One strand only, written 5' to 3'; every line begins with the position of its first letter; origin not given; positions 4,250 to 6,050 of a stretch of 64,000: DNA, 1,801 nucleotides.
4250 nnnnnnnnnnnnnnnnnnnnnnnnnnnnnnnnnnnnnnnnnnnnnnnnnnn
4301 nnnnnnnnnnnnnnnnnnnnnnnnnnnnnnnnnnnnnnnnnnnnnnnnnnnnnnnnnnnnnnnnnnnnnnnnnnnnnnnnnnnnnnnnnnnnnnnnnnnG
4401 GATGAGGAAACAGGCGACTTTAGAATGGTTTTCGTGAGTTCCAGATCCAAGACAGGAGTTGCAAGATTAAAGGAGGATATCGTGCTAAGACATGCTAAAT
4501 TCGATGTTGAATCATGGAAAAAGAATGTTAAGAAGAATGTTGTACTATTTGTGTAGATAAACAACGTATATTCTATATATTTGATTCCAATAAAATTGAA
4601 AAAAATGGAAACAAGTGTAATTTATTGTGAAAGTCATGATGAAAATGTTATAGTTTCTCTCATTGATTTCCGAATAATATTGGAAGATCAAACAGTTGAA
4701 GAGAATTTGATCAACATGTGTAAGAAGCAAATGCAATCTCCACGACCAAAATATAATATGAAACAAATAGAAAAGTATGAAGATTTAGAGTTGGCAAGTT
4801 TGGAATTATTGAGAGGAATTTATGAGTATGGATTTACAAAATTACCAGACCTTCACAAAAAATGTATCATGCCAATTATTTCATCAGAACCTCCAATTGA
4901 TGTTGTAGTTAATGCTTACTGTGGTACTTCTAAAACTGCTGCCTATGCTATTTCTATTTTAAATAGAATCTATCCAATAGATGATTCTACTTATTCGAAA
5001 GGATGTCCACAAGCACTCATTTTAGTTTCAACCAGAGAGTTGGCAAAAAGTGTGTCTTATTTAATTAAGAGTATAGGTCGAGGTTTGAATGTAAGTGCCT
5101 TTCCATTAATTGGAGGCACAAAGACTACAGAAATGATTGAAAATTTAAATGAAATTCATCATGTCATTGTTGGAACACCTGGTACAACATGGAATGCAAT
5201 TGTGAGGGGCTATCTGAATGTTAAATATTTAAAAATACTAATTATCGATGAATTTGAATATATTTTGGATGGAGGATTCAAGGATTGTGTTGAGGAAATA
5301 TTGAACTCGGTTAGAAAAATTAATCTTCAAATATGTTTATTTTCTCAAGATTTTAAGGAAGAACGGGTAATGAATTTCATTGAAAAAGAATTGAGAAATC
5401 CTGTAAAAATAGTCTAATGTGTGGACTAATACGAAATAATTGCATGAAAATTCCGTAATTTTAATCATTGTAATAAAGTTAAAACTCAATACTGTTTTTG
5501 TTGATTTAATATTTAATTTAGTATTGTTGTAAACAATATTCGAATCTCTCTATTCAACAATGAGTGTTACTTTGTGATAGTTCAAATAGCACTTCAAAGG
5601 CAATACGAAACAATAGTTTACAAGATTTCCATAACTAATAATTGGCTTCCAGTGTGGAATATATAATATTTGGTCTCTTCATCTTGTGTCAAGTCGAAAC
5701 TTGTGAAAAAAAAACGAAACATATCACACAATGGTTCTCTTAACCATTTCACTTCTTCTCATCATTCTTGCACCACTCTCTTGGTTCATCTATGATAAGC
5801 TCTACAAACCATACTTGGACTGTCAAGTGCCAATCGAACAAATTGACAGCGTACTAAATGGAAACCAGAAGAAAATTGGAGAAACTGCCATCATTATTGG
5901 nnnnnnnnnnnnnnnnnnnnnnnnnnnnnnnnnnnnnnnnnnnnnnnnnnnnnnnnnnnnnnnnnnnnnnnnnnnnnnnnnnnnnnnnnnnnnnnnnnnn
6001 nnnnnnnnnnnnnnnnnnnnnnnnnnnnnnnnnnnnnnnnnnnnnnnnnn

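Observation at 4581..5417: Stand-alone, catalytically degenerate DEAD-box RecA-1 domain (pseudo-helicase)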

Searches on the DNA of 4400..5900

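Call 60: search_rna_families(source=window, start=4400, end=5900, threshold=evalue, max_evalue=1)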
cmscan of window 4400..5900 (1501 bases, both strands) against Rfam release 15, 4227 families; matches with E-value up to 1: 1.
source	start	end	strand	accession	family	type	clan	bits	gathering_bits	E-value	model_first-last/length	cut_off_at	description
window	5335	5404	-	RF01751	potC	Cis-reg;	-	19.9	44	0.83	1-70/70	no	potC RNA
